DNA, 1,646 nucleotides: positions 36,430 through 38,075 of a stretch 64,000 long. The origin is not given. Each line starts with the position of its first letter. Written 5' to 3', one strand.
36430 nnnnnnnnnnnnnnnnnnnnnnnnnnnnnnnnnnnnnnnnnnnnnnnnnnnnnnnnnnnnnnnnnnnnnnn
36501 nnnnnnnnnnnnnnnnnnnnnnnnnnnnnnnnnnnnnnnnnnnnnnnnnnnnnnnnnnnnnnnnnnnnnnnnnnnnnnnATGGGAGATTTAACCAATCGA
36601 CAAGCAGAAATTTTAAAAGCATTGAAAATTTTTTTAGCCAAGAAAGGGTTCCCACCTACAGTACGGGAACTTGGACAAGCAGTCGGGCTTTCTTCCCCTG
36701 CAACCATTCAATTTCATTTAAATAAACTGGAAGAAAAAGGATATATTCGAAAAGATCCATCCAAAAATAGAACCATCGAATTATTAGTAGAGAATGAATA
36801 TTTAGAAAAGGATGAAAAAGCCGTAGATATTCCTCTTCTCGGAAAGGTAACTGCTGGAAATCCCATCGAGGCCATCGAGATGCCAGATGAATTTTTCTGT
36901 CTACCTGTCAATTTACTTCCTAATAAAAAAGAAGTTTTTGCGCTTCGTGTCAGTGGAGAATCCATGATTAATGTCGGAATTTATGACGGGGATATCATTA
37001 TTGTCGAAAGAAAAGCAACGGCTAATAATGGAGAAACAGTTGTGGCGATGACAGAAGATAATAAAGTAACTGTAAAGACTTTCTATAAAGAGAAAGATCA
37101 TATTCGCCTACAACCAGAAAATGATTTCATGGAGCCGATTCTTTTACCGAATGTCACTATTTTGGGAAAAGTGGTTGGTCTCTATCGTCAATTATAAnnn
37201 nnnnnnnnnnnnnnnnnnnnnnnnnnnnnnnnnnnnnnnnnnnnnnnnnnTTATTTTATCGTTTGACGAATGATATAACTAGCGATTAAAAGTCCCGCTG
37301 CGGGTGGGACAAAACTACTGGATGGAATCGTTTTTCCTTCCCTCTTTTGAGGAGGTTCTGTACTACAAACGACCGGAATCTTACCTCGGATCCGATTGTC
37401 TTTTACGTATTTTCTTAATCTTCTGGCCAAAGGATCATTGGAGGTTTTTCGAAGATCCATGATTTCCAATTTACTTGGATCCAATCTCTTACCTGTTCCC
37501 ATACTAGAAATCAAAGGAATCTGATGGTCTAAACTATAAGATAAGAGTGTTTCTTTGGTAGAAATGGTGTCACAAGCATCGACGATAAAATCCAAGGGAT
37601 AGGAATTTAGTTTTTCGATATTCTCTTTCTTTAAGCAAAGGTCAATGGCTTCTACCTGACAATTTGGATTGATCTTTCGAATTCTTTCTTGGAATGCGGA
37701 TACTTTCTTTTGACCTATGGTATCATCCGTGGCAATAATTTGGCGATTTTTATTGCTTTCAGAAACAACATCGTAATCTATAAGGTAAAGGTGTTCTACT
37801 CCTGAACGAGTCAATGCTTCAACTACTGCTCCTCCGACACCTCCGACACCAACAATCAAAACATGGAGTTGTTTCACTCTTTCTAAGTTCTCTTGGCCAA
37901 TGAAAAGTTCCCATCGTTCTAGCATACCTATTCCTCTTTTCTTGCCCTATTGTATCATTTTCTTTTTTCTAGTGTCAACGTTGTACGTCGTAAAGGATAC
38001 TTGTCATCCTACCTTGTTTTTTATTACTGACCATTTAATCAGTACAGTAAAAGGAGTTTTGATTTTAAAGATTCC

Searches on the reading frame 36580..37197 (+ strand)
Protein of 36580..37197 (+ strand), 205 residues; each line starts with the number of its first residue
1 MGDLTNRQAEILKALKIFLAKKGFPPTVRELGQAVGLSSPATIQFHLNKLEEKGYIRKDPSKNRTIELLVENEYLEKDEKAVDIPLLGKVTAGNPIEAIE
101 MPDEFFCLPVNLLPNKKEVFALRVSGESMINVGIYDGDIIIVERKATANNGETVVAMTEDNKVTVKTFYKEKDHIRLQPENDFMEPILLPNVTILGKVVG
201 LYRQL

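Call 7: search_protein_families(library=pfam, proteins=[window:36580-37197:+], max_evalue=1)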
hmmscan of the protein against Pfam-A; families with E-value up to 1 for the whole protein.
window:36580-37197:+ (205 aa): 20 families
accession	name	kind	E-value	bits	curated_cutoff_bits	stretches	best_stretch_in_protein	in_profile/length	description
PF00717.28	Peptidase_S24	-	5.5e-32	110.3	23.3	1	85-199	1-116/116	Peptidase S24-like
PF01726.22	LexA_DNA_bind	-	2.2e-23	82.3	23.7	1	1-65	1-65/65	LexA DNA binding domain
PF13412.12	HTH_24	-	6.9e-05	22.8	21.9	1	27-57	19-48/48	Winged helix-turn-helix DNA-binding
PF12802.13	MarR_2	-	0.00041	20.9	27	1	3-61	2-55/61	MarR family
PF01022.26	HTH_5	-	0.0012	19.1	22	1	25-58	15-47/47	Bacterial regulatory protein, arsR family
PF09339.16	HTH_IclR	-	0.0025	18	22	1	18-60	11-52/52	IclR helix-turn-helix domain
PF13730.12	HTH_36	-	0.0029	17.8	25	1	26-56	26-55/55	Helix-turn-helix domain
PF13463.12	HTH_27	-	0.0036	18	22.2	1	4-63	1-56/68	Winged helix DNA-binding domain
PF10557.15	Cullin_Nedd8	-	0.0046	17.5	36.9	1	64-80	46-62/63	Cullin protein neddylation domain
PF01047.28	MarR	-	0.017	15.4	24.6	1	26-63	18-54/59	MarR family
PF24038.1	DUF7347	-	0.019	15.6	27.6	1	10-59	15-60/77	Domain of unknown function (DUF7347)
PF11740.13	KfrA_N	-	0.02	16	26.1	1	19-53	12-46/113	Plasmid replication region DNA-binding N-term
PF13545.12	HTH_Crp_2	-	0.022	15.1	27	1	24-68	21-61/70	Crp-like helix-turn-helix domain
PF02514.21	CobN-Mg_chel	-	0.026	12.8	24.5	1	17-79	255-319/1090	CobN/Magnesium Chelatase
PF08279.18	HTH_11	-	0.05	13.9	25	1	12-57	3-47/55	HTH domain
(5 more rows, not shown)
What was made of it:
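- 36580..37197 (+): lexA, 205 aa. Cleavage site Ala92-Gly93, Ser128 in GESM, Lys166. Pfam LexA_DNA_bind 2e-23 and Peptidase_S24 6e-32 (call 7).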

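Call 9: find_related_loci(query=window:36580-37197:+, collection=genome_contigs, flank=6000)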
Query window:36580-37197:+ (205 aa) in genome_contigs; peptide patterns used: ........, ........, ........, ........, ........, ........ (x = any residue, [..] = any of these).
600 stretches matched a pattern (row limit reached: there are more); 324 encode a relative of the query (tblastn E <= 1e-3); the best 80 are kept; 80 distinct loci.
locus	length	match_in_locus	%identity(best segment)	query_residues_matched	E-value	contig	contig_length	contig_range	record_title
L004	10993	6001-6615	79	1-205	6e-107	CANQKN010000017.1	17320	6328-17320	MAG: uncultured Bacilli bacterium isolate Lapin-017__bin57 genome assembly, contig: Lapin-017__NODE_1917_length_17320_co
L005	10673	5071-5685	77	1-205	2e-104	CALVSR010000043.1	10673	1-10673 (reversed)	MAG: uncultured Bacilli bacterium isolate BRZ_GB__bin120 genome assembly, contig: BRZ_GB__NODE_8666_length_10673_cov_5.6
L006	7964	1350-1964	78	1-205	4e-104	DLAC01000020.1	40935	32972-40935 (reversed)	MAG TPA_asm: Bacillales bacterium UBA7057 UBA7057_contig_10026, whole genome shotgun sequence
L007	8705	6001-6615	75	1-205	4e-103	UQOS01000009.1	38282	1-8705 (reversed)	uncultured Tenericutes bacterium isolate UMGS484 genome assembly, contig: NODE_604_length_38282_cov_5.485879, whole geno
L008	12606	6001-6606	77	1-202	9e-103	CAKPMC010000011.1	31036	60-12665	MAG: uncultured Bacilli bacterium isolate REFINED_METABAT215_TOP10_CONTIGS_1500_ASSEMBLY_K77_MERGED__Hadza_MoBio_hadza-E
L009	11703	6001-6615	76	1-205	2e-102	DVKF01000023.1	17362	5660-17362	MAG TPA_asm: Candidatus Scybalousia intestinigallinarum isolate CHK193-12526 CHK193__C97556_L17362_ERR3414588, whole gen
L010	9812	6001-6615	75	1-205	9e-102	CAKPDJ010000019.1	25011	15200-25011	MAG: uncultured Bacilli bacterium isolate REFINED_METABAT215_TOP10_CONTIGS_1500_ASSEMBLY_K77_MERGED__Hadza_PheChl_Fiber-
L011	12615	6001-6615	75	1-205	3e-101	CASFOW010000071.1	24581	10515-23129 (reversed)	uncultured bacterium isolate SI.A102.metabat-bins.216 genome assembly, contig: SI.A102.metabat-bins.216.fa_k141_457283,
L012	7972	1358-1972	72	1-205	2e-98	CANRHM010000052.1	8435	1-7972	MAG: uncultured Bacilli bacterium isolate Lapin-032__bin119 genome assembly, contig: Lapin-032__NODE_11192_length_8435_c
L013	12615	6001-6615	72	1-205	4e-98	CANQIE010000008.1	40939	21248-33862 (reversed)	MAG: uncultured Bacilli bacterium isolate Lapin-030__bin56 genome assembly, contig: Lapin-030__NODE_1394_length_40939_co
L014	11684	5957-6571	72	1-205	8e-98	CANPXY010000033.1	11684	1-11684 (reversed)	MAG: uncultured Bacilli bacterium isolate Lapin-005__bin105 genome assembly, contig: Lapin-005__NODE_7574_length_11684_c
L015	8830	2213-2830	74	1-205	1e-97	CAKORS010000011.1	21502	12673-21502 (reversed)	MAG: uncultured Bacilli bacterium isolate REFINED_METABAT215_TOP10_CONTIGS_1500_ASSEMBLY_K77_MERGED__Hadza_PheChl_Fiber-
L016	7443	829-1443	72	1-205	1e-97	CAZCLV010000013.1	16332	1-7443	MAG TPA_asm: uncultured Mycoplasma sp. isolate SRP192927_co1_122 genome assembly, contig: NODE_7542_length_16332_cov_12.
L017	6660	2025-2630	73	4-205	3e-97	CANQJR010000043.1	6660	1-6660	MAG: uncultured Bacilli bacterium isolate Lapin-026__bin45 genome assembly, contig: Lapin-026__NODE_14995_length_6660_co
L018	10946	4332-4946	73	1-205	9e-97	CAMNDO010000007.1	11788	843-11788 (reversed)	MAG: uncultured Bacillales bacterium isolate SRR873596_bin.95_metaWRAP_v1.3_MAG genome assembly, contig: NODE.13422_leng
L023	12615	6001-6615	71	1-205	9e-96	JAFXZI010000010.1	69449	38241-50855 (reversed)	MAG: Bacilli bacterium isolate RGIG6883 Sheep_Rumen-5__c3319, whole genome shotgun sequence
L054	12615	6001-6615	67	1-205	1e-92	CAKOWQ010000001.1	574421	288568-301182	MAG: uncultured Bacilli bacterium isolate REFINED_METABAT215_TOP10_CONTIGS_1500_ASSEMBLY_K77_MERGED__Hadza_MoBio_hadza-A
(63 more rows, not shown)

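Call 48: search_protein_families(library=pfam, proteins=[L023:5021-5851:-, L054:5042-5854:-], max_evalue=0.01)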
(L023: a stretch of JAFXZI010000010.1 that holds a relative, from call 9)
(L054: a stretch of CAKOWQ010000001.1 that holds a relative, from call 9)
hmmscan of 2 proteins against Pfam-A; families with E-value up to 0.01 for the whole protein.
L023:5021-5851:- (276 aa): 0 families

L054:5042-5854:- (270 aa): 1 family
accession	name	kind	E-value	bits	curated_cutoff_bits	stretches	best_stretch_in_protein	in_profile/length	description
PF09388.15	SpoOE-like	-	0.0083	16.5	23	0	196-219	19-41/42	Spo0E like sporulation regulatory protein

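Call 67: search_solved_structures(query=window:36580-37194:+, max_evalue=1e-10, show_alignments=1)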
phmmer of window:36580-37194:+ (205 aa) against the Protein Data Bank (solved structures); distinct sequences matched with E-value up to 1e-10: 16.
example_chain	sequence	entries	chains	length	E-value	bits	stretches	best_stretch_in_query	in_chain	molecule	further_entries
3k2z_A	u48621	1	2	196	1.2e-33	119.8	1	3-205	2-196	LexA repressor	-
7b5g_A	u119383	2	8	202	8.9e-27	97.4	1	3-203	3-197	LexA repressor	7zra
7ocj_A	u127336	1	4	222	1.2e-26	96.9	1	3-203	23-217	LexA repressor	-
1jhh_A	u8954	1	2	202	2.3e-26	96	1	3-203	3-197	LEXA REPRESSOR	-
3jso_A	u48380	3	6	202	6e-26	94.7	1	3-203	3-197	LexA repressor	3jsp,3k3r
8trg_I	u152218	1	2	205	6.3e-26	94.6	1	3-203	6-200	LexA repressor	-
8s7g_A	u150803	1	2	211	7.9e-26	94.3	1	4-188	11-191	LexA repressor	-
1jhf_A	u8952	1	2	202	8.6e-26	94.2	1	3-203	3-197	LEXA REPRESSOR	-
6a2q_A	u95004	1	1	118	7.7e-17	65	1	93-204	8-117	LexA repressor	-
6a2r_A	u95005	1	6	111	1.3e-16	64.2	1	93-204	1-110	LexA repressor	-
1jhc_A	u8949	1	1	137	2e-16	63.6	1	79-203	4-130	LEXA REPRESSOR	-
6a2s_A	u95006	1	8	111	3.4e-16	62.9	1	93-204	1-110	LexA repressor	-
6a2t_A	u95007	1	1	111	8.9e-16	61.5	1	93-204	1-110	LexA repressor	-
8gms_A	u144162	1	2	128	1.1e-15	61.2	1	84-203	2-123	LexA repressor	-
1jhe_A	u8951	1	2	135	1.8e-15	60.5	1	79-203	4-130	LEXA REPRESSOR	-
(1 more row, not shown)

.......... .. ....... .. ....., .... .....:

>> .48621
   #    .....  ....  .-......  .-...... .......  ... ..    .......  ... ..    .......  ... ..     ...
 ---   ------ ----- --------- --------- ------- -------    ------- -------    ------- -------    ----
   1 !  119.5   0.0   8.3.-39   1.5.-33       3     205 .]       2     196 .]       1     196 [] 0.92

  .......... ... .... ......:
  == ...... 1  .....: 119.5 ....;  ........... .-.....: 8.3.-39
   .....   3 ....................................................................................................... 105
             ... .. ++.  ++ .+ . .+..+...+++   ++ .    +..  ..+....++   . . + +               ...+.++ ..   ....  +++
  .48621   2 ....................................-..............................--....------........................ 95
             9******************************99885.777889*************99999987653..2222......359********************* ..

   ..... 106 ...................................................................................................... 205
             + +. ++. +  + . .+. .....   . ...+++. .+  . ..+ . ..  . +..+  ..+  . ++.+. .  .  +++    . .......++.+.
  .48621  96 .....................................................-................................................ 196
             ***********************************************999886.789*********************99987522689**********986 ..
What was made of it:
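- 36580..37197 (+): Best solved relative is PDB chain 3k2z_A, named 'LexA repressor' by its depositors, at 1e-33 (call 67).
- On LexA repressor: The best solved-structure match is chain 3k2z_A, 'LexA repressor', at 1e-33 (call 67).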

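Call 70: find_related_loci(query=window:36580-37197:+, collection=metagenome_contigs, flank=1500)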
Query window:36580-37197:+ (205 aa) in metagenome_contigs; peptide patterns used: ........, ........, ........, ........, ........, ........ (x = any residue, [..] = any of these).
600 stretches matched a pattern (row limit reached: there are more); 347 encode a relative of the query (tblastn E <= 1e-3); the best 80 are kept; 80 distinct loci.
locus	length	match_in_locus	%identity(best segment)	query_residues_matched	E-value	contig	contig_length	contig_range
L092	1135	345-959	77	1-205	2e-116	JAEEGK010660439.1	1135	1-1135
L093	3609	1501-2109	78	1-203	2e-105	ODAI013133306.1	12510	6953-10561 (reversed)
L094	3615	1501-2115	76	1-205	6e-103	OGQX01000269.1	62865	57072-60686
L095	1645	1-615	74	1-205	1e-108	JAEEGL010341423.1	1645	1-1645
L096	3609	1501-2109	74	1-203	2e-98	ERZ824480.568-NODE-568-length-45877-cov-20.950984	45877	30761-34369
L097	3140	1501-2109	74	1-203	6e-99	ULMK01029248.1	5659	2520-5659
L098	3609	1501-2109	74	1-203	2e-98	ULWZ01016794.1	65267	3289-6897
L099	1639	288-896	74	1-203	1e-104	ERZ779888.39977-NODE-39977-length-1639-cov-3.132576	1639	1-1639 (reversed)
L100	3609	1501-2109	74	1-203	2e-98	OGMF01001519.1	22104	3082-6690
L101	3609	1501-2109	73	1-203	8e-98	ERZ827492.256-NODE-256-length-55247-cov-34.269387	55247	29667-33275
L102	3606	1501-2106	73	4-205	2e-97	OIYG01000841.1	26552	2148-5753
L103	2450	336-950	71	1-205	4e-100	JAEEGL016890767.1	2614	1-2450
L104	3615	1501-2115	73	1-205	6e-97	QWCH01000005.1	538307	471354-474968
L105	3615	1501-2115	73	1-205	6e-97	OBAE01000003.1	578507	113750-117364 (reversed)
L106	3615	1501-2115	73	1-205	6e-97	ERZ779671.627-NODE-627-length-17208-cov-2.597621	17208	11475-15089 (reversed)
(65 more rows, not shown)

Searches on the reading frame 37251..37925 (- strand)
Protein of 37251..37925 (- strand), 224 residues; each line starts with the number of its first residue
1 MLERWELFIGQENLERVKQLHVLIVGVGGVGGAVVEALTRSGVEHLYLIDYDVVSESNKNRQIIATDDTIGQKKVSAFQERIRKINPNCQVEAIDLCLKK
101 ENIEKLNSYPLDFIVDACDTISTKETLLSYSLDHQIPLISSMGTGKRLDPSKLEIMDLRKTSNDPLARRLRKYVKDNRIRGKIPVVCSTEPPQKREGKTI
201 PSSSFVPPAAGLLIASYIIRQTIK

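Call 7: search_protein_families(library=pfam, proteins=[window:37251-37925:-], max_evalue=1)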
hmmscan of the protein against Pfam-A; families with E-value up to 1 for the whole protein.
window:37251-37925:- (224 aa): 7 families
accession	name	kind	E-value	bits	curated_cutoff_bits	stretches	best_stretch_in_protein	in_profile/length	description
PF00899.27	ThiF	-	5.9e-40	137.3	28.1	1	8-145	9-145/238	ThiF family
PF02558.23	ApbA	-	0.031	14.3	22.2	1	22-76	1-53/150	Ketopantoate reductase PanE/ApbA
PF02826.25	2-Hacid_dh_C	-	0.035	13.9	25.1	1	14-56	31-73/178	D-isomer specific 2-hydroxyacid dehydrogenase, NAD binding domain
PF01488.26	Shikimate_DH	-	0.045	14.3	24.3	1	11-47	4-40/138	Shikimate / quinate 5-dehydrogenase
PF03435.24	Sacchrp_dh_NADP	-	0.046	14.5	25.1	1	22-55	1-35/129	Saccharopine dehydrogenase NADP binding domain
PF02254.24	TrkA_N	-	0.14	12.9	23.8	1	22-53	1-31/116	TrkA-N domain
PF13241.12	NAD_binding_7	-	0.24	12.4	22.1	1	17-62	5-49/104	Putative NAD(P)-binding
